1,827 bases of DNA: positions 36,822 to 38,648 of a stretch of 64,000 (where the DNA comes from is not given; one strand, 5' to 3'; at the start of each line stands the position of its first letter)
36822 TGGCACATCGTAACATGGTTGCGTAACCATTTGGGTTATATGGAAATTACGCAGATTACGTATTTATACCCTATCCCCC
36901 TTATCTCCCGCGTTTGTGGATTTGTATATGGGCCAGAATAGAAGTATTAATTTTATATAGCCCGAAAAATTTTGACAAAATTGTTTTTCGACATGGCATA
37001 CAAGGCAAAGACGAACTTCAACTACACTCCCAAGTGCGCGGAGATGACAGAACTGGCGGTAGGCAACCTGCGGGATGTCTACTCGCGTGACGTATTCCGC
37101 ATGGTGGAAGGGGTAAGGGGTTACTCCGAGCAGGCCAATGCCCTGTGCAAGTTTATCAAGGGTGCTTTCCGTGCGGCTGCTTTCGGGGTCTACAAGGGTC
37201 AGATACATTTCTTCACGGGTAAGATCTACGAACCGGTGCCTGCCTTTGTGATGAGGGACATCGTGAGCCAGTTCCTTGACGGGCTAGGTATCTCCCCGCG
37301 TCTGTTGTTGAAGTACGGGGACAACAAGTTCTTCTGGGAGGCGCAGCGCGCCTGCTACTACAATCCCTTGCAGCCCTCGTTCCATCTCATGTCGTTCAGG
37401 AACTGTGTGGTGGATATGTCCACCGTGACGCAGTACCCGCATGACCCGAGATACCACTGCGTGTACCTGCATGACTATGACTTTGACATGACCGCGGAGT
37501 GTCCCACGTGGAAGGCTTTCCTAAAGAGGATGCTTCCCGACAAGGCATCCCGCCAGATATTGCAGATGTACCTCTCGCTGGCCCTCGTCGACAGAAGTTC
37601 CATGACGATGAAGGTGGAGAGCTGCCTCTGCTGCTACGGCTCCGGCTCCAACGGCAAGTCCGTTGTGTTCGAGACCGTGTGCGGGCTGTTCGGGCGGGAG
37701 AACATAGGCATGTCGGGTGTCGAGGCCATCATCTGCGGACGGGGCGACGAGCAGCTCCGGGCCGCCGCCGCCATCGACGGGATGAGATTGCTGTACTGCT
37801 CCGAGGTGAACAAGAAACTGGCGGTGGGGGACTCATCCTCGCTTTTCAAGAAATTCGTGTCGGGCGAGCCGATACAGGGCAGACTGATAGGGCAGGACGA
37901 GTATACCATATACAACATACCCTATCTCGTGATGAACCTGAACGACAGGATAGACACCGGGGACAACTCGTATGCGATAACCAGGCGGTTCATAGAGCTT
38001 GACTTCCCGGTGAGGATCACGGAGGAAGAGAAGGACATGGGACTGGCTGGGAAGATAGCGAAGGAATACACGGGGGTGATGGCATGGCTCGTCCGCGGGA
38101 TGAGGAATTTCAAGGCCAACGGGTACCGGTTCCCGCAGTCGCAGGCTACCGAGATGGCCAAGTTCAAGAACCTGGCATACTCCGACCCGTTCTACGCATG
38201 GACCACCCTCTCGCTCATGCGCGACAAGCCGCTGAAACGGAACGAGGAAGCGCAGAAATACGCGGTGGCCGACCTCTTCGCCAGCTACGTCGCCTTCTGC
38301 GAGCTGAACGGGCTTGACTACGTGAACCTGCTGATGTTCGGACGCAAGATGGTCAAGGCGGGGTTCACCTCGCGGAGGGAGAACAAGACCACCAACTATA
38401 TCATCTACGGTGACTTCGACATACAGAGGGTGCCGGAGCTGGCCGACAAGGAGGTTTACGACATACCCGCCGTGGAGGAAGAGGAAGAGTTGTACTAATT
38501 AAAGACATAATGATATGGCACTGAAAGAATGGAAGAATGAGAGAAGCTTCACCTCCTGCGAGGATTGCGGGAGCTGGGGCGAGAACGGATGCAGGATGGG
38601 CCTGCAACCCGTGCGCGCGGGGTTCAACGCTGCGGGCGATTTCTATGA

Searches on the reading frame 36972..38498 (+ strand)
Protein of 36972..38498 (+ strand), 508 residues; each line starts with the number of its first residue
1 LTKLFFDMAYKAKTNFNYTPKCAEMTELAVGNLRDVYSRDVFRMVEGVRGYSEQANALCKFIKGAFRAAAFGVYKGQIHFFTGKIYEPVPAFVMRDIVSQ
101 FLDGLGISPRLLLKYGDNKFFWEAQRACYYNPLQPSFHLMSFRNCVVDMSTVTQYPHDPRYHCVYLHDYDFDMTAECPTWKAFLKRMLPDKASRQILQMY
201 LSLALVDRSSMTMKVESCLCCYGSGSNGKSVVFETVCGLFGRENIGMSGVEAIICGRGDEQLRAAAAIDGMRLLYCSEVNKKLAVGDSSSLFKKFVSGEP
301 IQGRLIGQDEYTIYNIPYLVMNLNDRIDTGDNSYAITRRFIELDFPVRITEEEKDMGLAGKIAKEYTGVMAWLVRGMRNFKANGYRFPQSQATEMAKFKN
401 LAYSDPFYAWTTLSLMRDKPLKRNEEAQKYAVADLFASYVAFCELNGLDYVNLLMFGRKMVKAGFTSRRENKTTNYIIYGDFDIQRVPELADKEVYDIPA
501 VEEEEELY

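Call 10: search_protein_families(library=phrogs, proteins=[window:36972-38498:+], max_evalue=0.001)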
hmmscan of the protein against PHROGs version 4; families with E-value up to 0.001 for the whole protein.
window:36972-38498:+ (508 aa): 9 families
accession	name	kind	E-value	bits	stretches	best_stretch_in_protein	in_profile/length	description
phrog_864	-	DNA, RNA and nucleotide metabolism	6.4e-45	155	1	52-487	208-631/1064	DNA primase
phrog_6088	-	DNA, RNA and nucleotide metabolism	2.8e-43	149.4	1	138-472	431-754/772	DNA primase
phrog_1156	-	DNA, RNA and nucleotide metabolism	7.6e-43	148.1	1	122-487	466-828/855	DNA primase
phrog_1829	-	DNA, RNA and nucleotide metabolism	6.4e-38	131.4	1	133-478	424-751/772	DNA primase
phrog_2478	-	DNA, RNA and nucleotide metabolism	1.1e-32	114.1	1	138-471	507-828/854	DNA polymerase/primase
phrog_7601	-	unknown function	1.9e-24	87.6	1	214-473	18-263/289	-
phrog_1883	-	DNA, RNA and nucleotide metabolism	1.9e-13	50.6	1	180-474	458-740/756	DNA helicase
phrog_16950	-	DNA, RNA and nucleotide metabolism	4.9e-10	38.9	1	138-389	480-739/843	DNA primase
phrog_16213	-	DNA, RNA and nucleotide metabolism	7.7e-07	28.8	1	136-399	312-570/732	DNA primase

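Call 11: search_protein_families(library=pfam, proteins=[window:36972-38498:+], max_evalue=0.001)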
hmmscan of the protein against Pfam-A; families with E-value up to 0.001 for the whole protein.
window:36972-38498:+ (508 aa): 2 families
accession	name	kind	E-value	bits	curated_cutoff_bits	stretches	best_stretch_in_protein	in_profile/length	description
PF08706.16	D5_N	-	3e-09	37.8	22.4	1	138-188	94-144/145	D5 N terminal like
PF19263.5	DUF5906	-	1.4e-07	32.6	27.6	1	222-333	2-110/114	Family of unknown function (DUF5906)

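Call 16: find_related_loci(query=window:36972-38498:+, collection=viral_contigs, flank=10000)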
Query window:36972-38498:+ (508 aa) in viral_contigs; peptide patterns used: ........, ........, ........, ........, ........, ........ (x = any residue, [..] = any of these).
7 stretches matched a pattern; 2 encode a relative of the query (tblastn E <= 1e-3); 2 distinct loci.
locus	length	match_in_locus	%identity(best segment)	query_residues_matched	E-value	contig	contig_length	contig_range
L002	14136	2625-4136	90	5-508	0e+0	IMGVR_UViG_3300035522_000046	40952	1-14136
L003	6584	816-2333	90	3-508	0e+0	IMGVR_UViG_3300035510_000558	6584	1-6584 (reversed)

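Call 30: search_dna_similar(query=window:36972-38498:+, collection=phages, mode=protein, max_rows=12)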
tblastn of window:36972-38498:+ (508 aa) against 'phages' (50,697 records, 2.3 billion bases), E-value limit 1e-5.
Records with a match: 735; places in all: 737; records where one place covers at least 80% of the query: 33.
Best place of each record, by identity: <60% 735.
By first word of the organism name: Mycobacterium 259; Microbacterium 107; Arthrobacter 86; Vibrio 59; Streptomyces 31; Lactobacillus 17; Curtobacterium 17; Listeria 12; Bacillus 8; Salmonella 8; and 56 more.
By host as written in the record: Mycobacterium smegmatis mc2 155 181; - 63; Microbacterium foliorum NRRL B-24224 57; Arthrobacter globiformis B-2979 46; Mycobacterium smegmatis mc#155 38; Microbacterium foliorum NRRL B-24224 SEA 33; Arthrobacter globiformis NRRL B-2979 SEA 15; Vibrio lentus 12; and 144 more.
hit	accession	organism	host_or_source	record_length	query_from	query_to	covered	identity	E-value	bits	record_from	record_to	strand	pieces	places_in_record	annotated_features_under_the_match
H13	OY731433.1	Bacteroides phage LoVEphage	-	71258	26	480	90%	28.8%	3e-51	194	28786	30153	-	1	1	DNA primase | hypothetical protein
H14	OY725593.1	Bacteroides phage LoVEphage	-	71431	26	480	90%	28.8%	3e-51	194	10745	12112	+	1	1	DNA primase | hypothetical protein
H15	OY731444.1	Bacteroides phage LoVEphage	-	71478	26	480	90%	28.8%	3e-51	194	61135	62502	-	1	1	DNA primase | hypothetical protein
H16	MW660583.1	Bacteroides phage LoVEphage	Bacteroides sp.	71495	26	480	90%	28.8%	3e-51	194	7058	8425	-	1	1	dsDNA helicase | hypothetical protein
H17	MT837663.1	Bacteriophage sp.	human fecal samples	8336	26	480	86%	29.2%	2e-41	194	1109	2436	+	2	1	record has no annotation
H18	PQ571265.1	Bacteroides phage BI-TP1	Bacteroides intestinalis BG4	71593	54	480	84%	29.6%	9e-51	192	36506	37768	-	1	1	DNA primase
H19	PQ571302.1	Phocaeicola phage PV4-TP1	Phocaeicola vulgatus BM8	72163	54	480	84%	29.6%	9e-51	192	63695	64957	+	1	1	DNA primase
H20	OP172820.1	Parabacteroides phage PF672P2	Parabacteroides faecis DA672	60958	55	505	89%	27.9%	4e-40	161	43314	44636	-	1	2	Alpha: putative P4-specific DNA primase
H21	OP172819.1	Parabacteroides phage PF672P1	Parabacteroides faecis DA672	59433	55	505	89%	27.9%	6e-40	160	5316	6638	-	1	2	Alpha: putative P4-specific DNA primase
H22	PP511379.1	Dulem virus 40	Eulemur fulvus collaris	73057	52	479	84%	25.2%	2e-37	152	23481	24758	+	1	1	viral dsDNA helicase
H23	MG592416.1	Vibrio phage 1.032.O._10N.261.54.F5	Vibrio splendidus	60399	20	469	89%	22.4%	3e-9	66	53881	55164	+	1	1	helicase superfamily 3 protein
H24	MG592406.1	Vibrio phage 1.022.O._10N.286.45.A10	Vibrio splendidus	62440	8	447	87%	22.2%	5e-6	56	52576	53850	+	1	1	primase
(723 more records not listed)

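Call 55: find_related_loci(query=A4, collection=metagenome_contigs, flank=6000)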
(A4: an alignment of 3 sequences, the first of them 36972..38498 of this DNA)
Query A4 (508 aa) in metagenome_contigs; peptide patterns used: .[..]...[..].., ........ (x = any residue, [..] = any of these).
399 stretches matched a pattern; 209 encode a relative of the query (tblastn E <= 1e-3); the best 80 are kept; 80 distinct loci.
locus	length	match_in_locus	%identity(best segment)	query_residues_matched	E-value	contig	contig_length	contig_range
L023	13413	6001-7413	31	15-493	6e-67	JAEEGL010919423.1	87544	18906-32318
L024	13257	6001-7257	32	53-479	4e-66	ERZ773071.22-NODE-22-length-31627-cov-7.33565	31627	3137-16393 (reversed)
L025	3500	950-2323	30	31-492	1e-62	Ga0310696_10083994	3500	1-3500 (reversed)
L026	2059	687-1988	31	48-485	4e-63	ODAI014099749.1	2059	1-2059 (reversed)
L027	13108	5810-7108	31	48-484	8e-61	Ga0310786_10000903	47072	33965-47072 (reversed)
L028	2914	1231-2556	31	48-493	2e-61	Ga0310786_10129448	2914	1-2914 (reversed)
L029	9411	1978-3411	30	24-496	1e-60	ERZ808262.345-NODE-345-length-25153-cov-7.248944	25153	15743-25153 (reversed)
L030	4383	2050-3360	30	44-484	1e-60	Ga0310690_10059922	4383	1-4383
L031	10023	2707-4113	29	20-489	4e-60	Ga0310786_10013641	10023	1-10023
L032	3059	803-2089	31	52-487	3e-59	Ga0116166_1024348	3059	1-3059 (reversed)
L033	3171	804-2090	31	52-487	4e-59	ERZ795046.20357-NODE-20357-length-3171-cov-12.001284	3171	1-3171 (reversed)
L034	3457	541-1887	31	35-487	7e-59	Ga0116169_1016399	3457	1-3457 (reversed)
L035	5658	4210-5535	30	48-493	9e-59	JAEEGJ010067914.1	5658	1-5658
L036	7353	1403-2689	31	52-487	1e-58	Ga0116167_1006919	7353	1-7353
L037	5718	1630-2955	30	48-493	1e-58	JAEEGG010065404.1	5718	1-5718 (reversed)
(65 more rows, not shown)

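Call 76: find_homologous_proteins(query=window:36972-38498:+, max_evalue=1e-40)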
Query window:36972-38498:+ (508 aa): 58 proteins with E <= 1e-40 among 7034 candidates.
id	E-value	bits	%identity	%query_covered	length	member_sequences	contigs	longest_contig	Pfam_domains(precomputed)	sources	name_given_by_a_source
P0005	0.0e+0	1056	91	99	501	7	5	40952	PF19263.6,PF08706.17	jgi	jgi:P4 family phage/plasmid primase-like protien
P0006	3.8e-209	714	60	99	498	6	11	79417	PF19263.6,PF08706.17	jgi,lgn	jgi:P4 family phage/plasmid primase-like protien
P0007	5.2e-91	324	40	82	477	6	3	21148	PF19263.6,PF08706.17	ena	-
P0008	1.8e-90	323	36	94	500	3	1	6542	PF19263.6,PF08706.17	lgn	-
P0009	1.3e-85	307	39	80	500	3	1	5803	PF19263.6,PF08706.17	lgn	-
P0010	1.8e-85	306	36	89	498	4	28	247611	PF19263.6,PF08706.17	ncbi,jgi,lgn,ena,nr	jgi:putative DNA primase/helicase|nr:MAG TPA: dsDNA helicase [Caudoviricetes sp.]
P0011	2.6e-84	302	35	91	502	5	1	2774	PF19263.6,PF08706.17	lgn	-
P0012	6.5e-84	301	35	93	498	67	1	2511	PF19263.6,PF08706.17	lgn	-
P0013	3.5e-82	295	35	92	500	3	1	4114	PF19263.6,PF08706.17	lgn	-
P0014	8.9e-82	294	34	90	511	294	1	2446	PF19263.6,PF08706.17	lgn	-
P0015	4.1e-79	285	34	95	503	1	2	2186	PF19263.6,PF08706.17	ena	-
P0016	1.9e-74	270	34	80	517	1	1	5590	PF19263.6,PF08706.17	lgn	-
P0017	2.1e-71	260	34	85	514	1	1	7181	PF19263.6,PF08706.17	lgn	-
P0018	1.2e-70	257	36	80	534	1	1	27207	PF19263.6,PF08706.17,PF03288.23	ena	-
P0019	2.0e-69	253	33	85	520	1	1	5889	PF08706.17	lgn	-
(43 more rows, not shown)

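Call 77: find_encoding_contigs(protein=P0006, flank=8000, max_places=6)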
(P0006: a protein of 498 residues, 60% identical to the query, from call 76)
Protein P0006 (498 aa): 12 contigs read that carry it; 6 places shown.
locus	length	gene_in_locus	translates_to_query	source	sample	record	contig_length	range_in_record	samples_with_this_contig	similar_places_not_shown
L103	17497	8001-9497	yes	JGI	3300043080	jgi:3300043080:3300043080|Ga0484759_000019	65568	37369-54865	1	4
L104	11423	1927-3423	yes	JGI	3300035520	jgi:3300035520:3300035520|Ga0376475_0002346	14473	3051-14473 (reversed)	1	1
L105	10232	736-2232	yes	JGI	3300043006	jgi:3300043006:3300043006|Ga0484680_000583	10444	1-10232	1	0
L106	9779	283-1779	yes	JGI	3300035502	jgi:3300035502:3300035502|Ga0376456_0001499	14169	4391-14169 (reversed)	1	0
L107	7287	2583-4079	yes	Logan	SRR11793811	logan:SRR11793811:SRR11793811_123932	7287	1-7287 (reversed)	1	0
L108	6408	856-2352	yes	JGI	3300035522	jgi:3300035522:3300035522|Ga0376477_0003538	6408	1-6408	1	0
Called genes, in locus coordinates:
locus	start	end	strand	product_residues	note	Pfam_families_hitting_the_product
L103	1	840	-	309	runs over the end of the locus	-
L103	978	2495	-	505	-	-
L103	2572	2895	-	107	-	-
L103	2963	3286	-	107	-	-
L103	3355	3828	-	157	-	-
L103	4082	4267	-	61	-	-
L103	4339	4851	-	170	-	-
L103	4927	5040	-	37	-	-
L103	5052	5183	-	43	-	-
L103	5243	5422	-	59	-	-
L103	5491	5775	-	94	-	-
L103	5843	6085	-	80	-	-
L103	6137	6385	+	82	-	-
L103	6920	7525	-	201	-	-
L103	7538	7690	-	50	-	-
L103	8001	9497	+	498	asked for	PF08706:D5_N, PF19263:DUF5906 (weak)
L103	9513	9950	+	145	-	-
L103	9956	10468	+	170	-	-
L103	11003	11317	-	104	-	-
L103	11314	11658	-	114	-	-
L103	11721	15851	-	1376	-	PF14890:Intein_splicing, PF07591:PT-HINT (faint), PF13403:Hint_2 (faint), PF00271:Helicase_C (weak), PF01555:N6_N4_Mtase (weak)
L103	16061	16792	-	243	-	-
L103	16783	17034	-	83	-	-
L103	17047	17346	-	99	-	-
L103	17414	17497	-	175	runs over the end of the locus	-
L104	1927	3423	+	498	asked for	PF08706:D5_N, PF19263:DUF5906 (weak)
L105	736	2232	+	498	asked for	PF08706:D5_N, PF19263:DUF5906 (weak)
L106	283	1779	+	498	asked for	PF08706:D5_N, PF19263:DUF5906 (weak)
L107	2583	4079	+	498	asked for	PF08706:D5_N, PF19263:DUF5906 (weak)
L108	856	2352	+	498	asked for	PF08706:D5_N, PF19263:DUF5906 (weak)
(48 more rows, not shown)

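Call 102: find_encoding_contigs(protein=P0007, flank=6000, max_places=3)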
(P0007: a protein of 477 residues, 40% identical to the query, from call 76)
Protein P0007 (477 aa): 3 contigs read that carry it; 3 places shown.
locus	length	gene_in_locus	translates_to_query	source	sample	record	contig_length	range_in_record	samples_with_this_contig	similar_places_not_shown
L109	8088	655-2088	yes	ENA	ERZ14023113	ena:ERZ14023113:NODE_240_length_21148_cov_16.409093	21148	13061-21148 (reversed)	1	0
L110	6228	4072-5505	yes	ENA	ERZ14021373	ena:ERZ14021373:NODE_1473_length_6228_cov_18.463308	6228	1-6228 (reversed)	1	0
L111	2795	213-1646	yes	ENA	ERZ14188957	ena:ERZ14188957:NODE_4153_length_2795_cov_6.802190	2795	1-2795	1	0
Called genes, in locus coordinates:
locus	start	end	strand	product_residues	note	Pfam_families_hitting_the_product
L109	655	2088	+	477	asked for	PF08706:D5_N, PF19263:DUF5906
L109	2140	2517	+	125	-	-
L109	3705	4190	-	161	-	PF08774:VRR_NUC (weak)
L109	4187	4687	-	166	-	-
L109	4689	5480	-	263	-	-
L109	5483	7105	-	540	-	PF05133:SPP1_portal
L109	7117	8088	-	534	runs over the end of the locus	PF03237:Terminase_6N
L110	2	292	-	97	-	?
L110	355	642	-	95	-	PF13496:DUF4120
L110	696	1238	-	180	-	-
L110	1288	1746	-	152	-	-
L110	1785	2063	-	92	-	-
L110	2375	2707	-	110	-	-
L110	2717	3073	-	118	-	-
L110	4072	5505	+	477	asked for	PF08706:D5_N, PF19263:DUF5906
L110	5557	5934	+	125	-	-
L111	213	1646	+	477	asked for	PF08706:D5_N, PF19263:DUF5906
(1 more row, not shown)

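Call 103: find_encoding_contigs(protein=P0010, flank=6000, max_places=3)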
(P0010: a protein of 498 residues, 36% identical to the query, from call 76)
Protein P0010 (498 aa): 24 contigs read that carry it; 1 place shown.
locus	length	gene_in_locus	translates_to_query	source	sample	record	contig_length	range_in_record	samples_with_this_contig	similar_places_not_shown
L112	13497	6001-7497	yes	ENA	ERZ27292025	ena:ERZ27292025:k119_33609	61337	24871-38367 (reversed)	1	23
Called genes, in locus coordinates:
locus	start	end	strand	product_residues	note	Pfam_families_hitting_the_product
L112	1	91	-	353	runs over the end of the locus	PF05343:Peptidase_M42 (faint)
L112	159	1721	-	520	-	-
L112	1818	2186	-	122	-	-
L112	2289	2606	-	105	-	-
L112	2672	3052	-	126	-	-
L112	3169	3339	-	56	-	-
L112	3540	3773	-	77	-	-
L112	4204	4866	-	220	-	-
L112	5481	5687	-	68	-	-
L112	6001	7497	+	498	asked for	PF08706:D5_N (weak), PF19263:DUF5906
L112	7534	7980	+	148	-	-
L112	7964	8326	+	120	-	-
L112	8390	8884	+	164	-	-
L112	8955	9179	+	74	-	-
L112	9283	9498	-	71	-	-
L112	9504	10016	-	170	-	-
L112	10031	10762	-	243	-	-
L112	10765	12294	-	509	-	PF05133:SPP1_portal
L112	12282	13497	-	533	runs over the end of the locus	PF03237:Terminase_6N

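Call 108: search_solved_structures(query=window:36972-38498:+, max_evalue=1)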
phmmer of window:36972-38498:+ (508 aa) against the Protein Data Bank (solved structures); distinct sequences matched with E-value up to 1: 0.

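Call 115: search_protein_families(library=pfam, proteins=[L103:5843-6085:-, L110:1785-2063:-, L112:3540-3773:-, L103:6920-7525:-, L112:4204-4866:-, L110:2375-2707:-, L110:2717-3073:-], max_evalue=0.01)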
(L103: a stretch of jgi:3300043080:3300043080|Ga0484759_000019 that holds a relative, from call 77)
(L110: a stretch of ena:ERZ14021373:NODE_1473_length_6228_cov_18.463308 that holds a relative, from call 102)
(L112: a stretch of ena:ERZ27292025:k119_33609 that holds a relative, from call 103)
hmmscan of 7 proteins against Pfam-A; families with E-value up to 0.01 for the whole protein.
L103:5843-6085:- (80 aa): 0 families

L110:1785-2063:- (92 aa): 0 families

L112:3540-3773:- (77 aa): 1 family
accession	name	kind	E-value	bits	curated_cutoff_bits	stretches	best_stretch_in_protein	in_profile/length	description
PF10168.15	Nup88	-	0.00055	18.4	24.4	1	19-69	540-587/702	Nuclear pore component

L103:6920-7525:- (201 aa): 0 families

L112:4204-4866:- (220 aa): 1 family
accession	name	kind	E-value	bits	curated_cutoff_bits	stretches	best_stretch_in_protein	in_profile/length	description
PF14153.11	Spore_coat_CotO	-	0.0067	16.9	35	1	169-214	85-131/182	Spore coat protein CotO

L110:2375-2707:- (110 aa): 0 families

L110:2717-3073:- (118 aa): 0 families

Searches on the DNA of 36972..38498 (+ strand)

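Call 60: search_rna_families(source=L002, start=1, end=1200, threshold=evalue, max_evalue=10, show_alignments=4)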
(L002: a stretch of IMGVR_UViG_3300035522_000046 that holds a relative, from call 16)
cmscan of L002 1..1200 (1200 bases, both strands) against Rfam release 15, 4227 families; matches with E-value up to 10: 7.
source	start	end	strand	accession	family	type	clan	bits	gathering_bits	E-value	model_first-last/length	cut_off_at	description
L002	1050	1084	-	RF00039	DicF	Gene; antisense;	-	24.1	48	0.012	1-52/52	no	DicF RNA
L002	1047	1089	-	RF01684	mascRNA-menRNA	Gene;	-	23.8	42.5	0.038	1-56/56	no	MALAT1-associated small cytoplasmic RNA/MEN beta RNA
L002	1121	1189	-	RF04283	mir-3135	Gene; miRNA;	-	18.3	80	2.8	1-68/68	no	mir-3135 microRNA precursor family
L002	596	623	+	RF02843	RefA5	Gene; antisense;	-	18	91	1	1-68/68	no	Enterococcus sRNA A5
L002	245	272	-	RF01678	P37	Gene; sRNA;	-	16.2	50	4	27-54/62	no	Pseudomonas sRNA P37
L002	530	579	+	RF02044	CDKN2B-AS_2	Gene; lncRNA;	-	15.8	50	1.8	1-46/46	no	CDKN2B antisense RNA 1 convserved region 2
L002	1053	1069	-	RF04321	tmRNA_permuted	Gene;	-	12.8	47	4.7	36-52/213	no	permuted transfer-messenger RNA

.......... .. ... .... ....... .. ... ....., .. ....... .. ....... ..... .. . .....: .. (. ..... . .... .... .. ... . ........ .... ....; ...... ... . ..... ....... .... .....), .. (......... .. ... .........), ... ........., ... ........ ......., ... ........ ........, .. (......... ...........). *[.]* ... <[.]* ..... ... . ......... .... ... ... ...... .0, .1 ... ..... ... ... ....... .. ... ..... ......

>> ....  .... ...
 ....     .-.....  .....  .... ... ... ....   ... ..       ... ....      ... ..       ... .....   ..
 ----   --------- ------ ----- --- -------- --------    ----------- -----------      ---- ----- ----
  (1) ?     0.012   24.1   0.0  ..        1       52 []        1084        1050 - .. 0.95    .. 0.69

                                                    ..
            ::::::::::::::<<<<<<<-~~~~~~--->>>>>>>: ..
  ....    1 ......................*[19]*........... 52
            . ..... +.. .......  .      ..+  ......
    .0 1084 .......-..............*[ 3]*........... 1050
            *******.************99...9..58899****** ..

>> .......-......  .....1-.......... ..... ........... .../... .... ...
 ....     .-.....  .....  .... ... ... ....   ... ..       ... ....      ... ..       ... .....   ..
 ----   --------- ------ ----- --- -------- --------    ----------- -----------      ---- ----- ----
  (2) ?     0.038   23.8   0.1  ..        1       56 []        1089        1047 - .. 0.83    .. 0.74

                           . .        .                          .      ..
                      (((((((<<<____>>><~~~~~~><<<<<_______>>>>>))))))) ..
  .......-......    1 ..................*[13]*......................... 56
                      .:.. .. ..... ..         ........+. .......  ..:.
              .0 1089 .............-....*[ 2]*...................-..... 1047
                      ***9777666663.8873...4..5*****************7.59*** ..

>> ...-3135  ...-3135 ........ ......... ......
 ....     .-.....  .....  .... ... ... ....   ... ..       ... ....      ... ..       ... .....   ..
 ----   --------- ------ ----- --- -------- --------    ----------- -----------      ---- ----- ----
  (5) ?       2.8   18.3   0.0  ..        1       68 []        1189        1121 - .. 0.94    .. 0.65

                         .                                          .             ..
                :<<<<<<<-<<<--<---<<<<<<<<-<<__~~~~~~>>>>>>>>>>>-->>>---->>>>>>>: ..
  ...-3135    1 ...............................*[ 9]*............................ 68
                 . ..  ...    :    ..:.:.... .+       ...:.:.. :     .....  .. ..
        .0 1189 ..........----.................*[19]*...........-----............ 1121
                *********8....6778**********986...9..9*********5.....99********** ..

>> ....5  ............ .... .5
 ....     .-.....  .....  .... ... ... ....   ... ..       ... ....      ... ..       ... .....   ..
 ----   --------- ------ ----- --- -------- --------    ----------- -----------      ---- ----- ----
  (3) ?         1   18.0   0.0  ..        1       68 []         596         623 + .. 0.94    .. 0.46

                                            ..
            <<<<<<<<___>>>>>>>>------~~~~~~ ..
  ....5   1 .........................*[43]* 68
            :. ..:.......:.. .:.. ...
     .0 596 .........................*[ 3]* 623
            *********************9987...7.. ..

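Call 111: search_rna_families(source=L103, start=6000, end=7000, threshold=evalue, max_evalue=5, show_alignments=2)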
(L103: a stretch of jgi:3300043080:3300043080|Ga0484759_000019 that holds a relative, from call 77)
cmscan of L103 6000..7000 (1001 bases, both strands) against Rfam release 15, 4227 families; matches with E-value up to 5: 3.
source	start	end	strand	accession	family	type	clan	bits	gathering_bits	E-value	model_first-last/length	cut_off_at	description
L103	6171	6247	-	RF01535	TB10Cs5H2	Gene; snRNA; snoRNA; HACA-box;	-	16.7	40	1.5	1-78/78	no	Trypanosomatid snoRNA TB10Cs5H2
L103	6867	6911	-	RF01852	tRNA-Sec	Gene; tRNA;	CL00001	16.4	47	3.5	1-91/91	no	Selenocysteine transfer RNA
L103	6952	6975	-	RF01136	sR28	Gene; snRNA; snoRNA; CD-box;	-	11.7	39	3.2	31-55/55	no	Small nucleolar RNA sR28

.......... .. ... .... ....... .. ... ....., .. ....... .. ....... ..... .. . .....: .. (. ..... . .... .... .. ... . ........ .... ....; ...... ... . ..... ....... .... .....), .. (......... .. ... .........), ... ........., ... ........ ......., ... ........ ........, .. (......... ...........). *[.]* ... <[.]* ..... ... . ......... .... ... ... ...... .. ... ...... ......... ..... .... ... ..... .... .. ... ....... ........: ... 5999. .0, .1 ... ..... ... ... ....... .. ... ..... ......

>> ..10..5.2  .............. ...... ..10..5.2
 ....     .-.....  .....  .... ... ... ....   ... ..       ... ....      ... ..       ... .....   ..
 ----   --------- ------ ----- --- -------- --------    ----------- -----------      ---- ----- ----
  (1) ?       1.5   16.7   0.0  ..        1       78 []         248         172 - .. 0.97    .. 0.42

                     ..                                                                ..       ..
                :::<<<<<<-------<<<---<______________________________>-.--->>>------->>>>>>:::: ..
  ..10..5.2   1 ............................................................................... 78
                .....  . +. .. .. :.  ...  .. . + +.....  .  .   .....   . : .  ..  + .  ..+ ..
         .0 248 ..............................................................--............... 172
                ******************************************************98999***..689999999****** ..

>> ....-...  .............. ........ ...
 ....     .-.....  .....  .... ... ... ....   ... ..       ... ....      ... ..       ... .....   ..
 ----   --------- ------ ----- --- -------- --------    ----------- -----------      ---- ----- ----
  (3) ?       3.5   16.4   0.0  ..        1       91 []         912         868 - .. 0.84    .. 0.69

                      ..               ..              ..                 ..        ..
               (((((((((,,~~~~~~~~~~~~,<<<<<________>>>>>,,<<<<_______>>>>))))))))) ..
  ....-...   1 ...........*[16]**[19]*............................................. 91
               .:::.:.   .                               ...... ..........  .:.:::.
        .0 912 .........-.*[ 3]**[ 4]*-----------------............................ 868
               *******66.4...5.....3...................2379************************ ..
